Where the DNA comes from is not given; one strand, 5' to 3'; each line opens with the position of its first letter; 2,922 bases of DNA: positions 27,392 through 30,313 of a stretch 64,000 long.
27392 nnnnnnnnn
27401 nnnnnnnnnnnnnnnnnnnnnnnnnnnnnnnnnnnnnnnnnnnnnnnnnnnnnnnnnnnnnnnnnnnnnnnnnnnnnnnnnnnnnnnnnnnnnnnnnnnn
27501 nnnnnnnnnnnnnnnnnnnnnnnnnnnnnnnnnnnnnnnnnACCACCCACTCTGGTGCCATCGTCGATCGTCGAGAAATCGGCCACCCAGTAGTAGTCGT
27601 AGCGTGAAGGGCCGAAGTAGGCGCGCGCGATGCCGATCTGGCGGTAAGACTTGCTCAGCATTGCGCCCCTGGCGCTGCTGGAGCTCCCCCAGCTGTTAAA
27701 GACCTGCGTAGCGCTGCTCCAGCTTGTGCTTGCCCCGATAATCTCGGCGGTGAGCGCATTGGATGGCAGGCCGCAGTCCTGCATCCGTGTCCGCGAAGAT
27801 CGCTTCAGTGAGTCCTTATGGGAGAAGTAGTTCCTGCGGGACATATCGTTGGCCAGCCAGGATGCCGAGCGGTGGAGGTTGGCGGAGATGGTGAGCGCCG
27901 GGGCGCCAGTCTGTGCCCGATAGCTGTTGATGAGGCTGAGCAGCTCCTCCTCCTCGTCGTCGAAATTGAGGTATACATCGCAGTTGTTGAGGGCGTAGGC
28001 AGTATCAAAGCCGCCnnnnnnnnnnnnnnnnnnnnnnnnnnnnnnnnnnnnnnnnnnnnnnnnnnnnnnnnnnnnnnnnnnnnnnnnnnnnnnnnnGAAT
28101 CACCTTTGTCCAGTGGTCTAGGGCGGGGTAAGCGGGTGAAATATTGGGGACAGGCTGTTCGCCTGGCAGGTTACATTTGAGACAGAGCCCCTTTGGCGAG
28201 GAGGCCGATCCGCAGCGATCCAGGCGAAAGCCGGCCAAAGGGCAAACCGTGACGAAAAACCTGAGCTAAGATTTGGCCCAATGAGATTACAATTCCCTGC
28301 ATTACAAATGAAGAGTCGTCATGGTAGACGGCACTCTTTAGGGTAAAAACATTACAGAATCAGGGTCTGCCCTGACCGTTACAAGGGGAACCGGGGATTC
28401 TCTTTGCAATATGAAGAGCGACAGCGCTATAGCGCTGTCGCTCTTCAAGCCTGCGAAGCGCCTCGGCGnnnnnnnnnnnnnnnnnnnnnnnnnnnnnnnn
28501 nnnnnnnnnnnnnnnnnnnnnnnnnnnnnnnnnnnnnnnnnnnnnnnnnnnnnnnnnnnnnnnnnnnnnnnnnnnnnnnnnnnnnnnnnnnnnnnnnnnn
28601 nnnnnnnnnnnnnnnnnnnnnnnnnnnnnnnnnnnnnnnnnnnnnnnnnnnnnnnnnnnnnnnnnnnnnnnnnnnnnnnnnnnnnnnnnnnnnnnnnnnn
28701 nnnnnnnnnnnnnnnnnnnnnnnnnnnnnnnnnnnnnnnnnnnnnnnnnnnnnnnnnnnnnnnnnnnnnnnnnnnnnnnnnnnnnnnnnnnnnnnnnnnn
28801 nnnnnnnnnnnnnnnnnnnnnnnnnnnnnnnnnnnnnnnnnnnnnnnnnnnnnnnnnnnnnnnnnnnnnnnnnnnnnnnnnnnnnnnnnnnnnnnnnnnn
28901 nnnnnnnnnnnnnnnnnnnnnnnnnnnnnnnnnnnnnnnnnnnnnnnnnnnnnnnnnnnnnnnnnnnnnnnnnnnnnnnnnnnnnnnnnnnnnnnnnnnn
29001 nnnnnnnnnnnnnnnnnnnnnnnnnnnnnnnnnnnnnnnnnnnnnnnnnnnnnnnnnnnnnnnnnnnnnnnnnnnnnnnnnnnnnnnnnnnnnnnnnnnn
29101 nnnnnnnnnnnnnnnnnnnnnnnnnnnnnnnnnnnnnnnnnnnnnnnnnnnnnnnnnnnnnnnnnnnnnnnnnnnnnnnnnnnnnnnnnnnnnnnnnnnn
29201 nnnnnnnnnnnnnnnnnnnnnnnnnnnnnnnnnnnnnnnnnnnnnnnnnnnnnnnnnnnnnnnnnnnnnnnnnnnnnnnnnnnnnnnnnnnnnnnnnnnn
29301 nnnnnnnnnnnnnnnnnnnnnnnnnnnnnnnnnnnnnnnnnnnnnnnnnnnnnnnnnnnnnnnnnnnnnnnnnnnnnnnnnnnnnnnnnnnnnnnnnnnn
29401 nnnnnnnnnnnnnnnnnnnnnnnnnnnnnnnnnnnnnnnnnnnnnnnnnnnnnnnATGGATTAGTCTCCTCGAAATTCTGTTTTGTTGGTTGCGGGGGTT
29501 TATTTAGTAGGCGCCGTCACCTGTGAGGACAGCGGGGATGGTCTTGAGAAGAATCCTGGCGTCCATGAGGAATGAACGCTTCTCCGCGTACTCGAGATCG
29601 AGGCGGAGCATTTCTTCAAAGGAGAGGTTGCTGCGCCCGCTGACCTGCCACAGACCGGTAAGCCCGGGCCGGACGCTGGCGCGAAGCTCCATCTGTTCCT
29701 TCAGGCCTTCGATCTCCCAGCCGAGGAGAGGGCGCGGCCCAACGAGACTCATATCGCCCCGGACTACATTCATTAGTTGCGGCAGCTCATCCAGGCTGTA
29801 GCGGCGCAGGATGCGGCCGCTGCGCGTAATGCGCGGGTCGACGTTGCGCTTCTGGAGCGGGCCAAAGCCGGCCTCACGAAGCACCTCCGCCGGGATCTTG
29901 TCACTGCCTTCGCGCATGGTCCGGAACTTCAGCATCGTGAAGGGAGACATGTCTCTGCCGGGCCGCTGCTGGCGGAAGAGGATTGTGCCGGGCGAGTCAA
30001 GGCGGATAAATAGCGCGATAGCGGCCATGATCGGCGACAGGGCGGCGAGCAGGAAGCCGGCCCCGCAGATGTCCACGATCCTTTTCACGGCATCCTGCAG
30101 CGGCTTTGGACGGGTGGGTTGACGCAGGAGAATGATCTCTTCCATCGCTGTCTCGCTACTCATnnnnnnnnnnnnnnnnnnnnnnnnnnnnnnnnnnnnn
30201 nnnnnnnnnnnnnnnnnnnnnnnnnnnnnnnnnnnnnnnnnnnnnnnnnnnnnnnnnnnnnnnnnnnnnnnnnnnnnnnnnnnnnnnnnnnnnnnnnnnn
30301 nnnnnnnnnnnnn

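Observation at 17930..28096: Two paralogous right-handed beta-helix proteins: one TM-anchored, one fused to a CAP domain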

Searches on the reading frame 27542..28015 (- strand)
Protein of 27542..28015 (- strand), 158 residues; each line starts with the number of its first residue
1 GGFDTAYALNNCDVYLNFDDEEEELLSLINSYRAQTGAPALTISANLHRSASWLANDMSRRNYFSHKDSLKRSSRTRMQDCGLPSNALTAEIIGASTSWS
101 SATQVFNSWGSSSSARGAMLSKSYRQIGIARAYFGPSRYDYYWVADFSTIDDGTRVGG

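Call 28: find_homologous_proteins(query=window:27542-28015:-, max_evalue=0.001)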
Query seq(158 aa) (158 aa): 1 proteins with E <= 0.001 among 44 candidates.
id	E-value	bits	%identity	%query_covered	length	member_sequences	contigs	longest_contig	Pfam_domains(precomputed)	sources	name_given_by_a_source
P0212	9.2e-37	145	52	95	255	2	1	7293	PF00188.33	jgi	-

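Call 36: search_protein_representatives(protein=window:27542-28015:-)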
Query: 158 residues. Proteins with E-value up to 0.001 (for the whole library): 6413; up to 1e-10: 1153; up to 1e-30: 26. The best 150 are listed.
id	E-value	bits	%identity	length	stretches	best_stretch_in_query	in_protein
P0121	3.1e-98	342.4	100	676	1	1-158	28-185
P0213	1.2e-37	145.8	54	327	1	6-158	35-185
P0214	1.8e-37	145.2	51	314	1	6-158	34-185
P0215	3.9e-36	140.9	51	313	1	6-154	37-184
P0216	4.6e-36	140.6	49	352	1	5-154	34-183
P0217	7.0e-36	140.0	48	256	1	6-156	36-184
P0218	1.2e-35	139.3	50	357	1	5-155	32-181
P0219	4.7e-35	137.4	50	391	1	6-158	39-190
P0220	1.3e-34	135.9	51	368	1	3-158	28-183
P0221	6.9e-34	133.6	37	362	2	16-148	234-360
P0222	8.8e-34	133.2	48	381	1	6-157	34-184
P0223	1.4e-33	132.6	51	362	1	6-156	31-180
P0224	2.7e-33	131.6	50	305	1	5-156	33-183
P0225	4.5e-33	130.9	50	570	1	6-158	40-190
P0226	6.1e-33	130.5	46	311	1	7-158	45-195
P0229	1.2e-32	129.5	49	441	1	1-153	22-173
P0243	3.3e-30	121.6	44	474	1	17-155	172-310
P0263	6.2e-27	111.0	47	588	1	6-150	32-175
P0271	8.5e-26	107.3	41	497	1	1-153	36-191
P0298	1.4e-23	100.2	43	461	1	16-157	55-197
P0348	3.5e-21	92.3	41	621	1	17-154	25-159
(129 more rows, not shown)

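Call 37: search_protein_families(library=pfam, proteins=[P0225, P0263, P0348, P0229, P0271, P0243, P0298, P0213, P0219, P0216], max_evalue=0.001)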
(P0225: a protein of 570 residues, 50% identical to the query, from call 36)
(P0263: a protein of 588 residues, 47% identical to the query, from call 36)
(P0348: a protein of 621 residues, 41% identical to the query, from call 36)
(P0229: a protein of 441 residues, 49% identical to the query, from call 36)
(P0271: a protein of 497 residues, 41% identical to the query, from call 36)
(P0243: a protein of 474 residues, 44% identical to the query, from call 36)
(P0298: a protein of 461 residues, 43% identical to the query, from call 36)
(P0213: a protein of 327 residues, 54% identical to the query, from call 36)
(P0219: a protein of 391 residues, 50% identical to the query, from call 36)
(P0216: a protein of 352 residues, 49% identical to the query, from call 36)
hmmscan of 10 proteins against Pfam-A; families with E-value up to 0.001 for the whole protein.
P0225 (570 aa): 1 family
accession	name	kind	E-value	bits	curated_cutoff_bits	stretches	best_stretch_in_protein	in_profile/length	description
PF00188.32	CAP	-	1e-18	68.7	21.1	1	61-177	1-115/117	Cysteine-rich secretory protein family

P0263 (588 aa): 5 families
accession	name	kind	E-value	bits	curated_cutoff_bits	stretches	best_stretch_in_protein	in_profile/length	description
PF00188.32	CAP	-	6.2e-17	63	21.1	1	53-169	1-114/117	Cysteine-rich secretory protein family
PF00801.26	PKD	-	5e-10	39.7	23.5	0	200-269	6-71/80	PKD domain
PF07495.19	Y_Y_Y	-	3.4e-08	33.7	26.6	0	230-267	16-50/65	Y_Y_Y domain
PF06832.18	BiPBP_C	-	4.2e-07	30.2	26.8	0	213-261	35-78/90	Penicillin-Binding Protein C-terminus Family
PF13927.12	Ig_3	-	4.7e-06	27.4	30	0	294-338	2-48/78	Immunoglobulin domain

P0348 (621 aa): 4 families
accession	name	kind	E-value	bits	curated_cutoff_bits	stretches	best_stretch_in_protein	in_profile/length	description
PF13313.11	DUF4082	-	1.8e-45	154.9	28.4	1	477-615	10-143/143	Domain of unknown function (DUF4082)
PF00188.32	CAP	-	1.1e-23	84.7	21.1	1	34-152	1-117/117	Cysteine-rich secretory protein family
PF02369.22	Big_1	-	3.9e-07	30.5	34.9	1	370-440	20-82/93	Bacterial Ig-like domain (group 1)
PF00041.27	fn3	-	9.1e-05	23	25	1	256-333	3-79/84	Fibronectin type III domain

P0229 (441 aa): 2 families
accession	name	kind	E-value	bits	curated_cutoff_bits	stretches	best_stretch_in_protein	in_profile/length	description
PF04151.21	PPC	-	3.4e-33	114.8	25.9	2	214-282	3-70/70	Bacterial pre-peptidase C-terminal domain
PF00188.32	CAP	-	1.3e-16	61.9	21.1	1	49-167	2-117/117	Cysteine-rich secretory protein family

P0271 (497 aa): 1 family
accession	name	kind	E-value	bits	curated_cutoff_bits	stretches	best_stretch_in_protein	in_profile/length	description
PF00188.32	CAP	-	5.4e-15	56.7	21.1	1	64-185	1-117/117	Cysteine-rich secretory protein family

P0243 (474 aa): 3 families
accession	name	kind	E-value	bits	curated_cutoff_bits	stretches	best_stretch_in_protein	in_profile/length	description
PF00188.32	CAP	-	1.1e-17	65.4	21.1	1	181-302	1-117/117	Cysteine-rich secretory protein family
PF00041.27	fn3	-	4.3e-07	30.5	25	1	38-118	6-81/84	Fibronectin type III domain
PF16656.11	Pur_ac_phosph_N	-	0.00017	22.5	30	1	36-113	4-84/93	Purple acid Phosphatase, N-terminal domain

P0298 (461 aa): 1 family
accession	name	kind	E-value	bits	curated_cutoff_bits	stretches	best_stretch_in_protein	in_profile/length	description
PF00188.32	CAP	-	1.3e-18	68.3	21.1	1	65-187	1-117/117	Cysteine-rich secretory protein family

P0213 (327 aa): 1 family
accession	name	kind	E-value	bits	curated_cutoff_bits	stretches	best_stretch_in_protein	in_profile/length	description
PF00188.32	CAP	-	4.3e-18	66.7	21.1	1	56-172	1-115/117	Cysteine-rich secretory protein family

P0219 (391 aa): 1 family
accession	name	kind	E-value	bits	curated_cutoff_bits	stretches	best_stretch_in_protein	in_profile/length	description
PF00188.32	CAP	-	2.5e-18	67.5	21.1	1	62-179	3-117/117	Cysteine-rich secretory protein family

P0216 (352 aa): 1 family
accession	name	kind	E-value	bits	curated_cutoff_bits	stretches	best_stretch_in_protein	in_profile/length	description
PF00188.32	CAP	-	2.7e-19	70.6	21.1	1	57-176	1-117/117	Cysteine-rich secretory protein family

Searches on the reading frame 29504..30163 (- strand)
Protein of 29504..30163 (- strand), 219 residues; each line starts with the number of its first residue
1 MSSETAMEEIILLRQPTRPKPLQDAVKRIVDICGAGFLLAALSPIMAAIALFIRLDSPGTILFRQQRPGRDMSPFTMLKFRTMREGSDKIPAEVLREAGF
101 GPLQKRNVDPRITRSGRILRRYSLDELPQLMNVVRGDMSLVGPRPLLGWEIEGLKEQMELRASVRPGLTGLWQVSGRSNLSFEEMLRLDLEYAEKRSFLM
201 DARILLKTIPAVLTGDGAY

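Call 10: search_protein_families(library=pfam, proteins=[window:29504-30163:-], max_evalue=0.001)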
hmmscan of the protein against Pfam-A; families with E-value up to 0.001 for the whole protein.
window:29504-30163:- (219 aa): 1 family
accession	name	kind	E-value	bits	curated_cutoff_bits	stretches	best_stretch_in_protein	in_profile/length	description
PF02397.22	Bac_transf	-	8.6e-63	211.5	27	1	27-213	1-178/179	Bacterial sugar transferase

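Call 61: search_protein_families(library=ncbifam, proteins=[window:29504-30163:-], max_evalue=0.00001)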
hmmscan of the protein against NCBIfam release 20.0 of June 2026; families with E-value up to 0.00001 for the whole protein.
window:29504-30163:- (219 aa): 10 families
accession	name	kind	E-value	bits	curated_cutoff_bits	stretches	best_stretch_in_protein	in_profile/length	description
TIGR03025.1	EPS_sugtrans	subfamily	3e-81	273.9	295.55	1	16-219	247-445/445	exopolysaccharide biosynthesis polyprenyl glycosylphosphotransferase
TIGR03022.1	WbaP_sugtrans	subfamily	7.1e-70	236.5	403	1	20-219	252-456/456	undecaprenyl-phosphate galactose phosphotransferase WbaP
TIGR03023.1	WcaJ_sugtrans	equivalog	8e-66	223.2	410.75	1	20-219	257-453/453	undecaprenyl-phosphate glucose phosphotransferase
NF041877.1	EPS_EpsZ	equivalog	1.3e-61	208.7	800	1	17-218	256-458/459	exopolysaccharide biosynthesis polyisoprenyl-phosphate hexose-1-phosphate transferase EpsZ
NF052601.1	undeca_RfbP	equivalog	9.7e-59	198.6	330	1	23-214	41-237/244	undecaprenyl-phosphate galactose phosphotransferase family protein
TIGR03013.1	EpsB_2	subfamily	1.5e-44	152.8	393.35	1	22-218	250-442/443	TIGR03013 family XrtA/PEP-CTERM system glycosyltransferase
NF050817.1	PolSacchBiosHfsE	equivalog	4.2e-37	128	750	1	25-214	270-461/467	polysaccharide biosynthesis protein HfsE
NF011751.0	PRK15204.1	equivalog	7e-36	123.8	907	1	9-219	261-476/476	undecaprenyl-phosphate galactose phosphotransferase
NF007518.0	PRK10124.1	equivalog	1.1e-34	120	684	1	25-213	272-458/464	undecaprenyl-phosphate glucose phosphotransferase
NF045514.1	glycotran_HepC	equivalog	4.2e-26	91.6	140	1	15-146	105-212/220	heterocyst development glycosyltransferase HepC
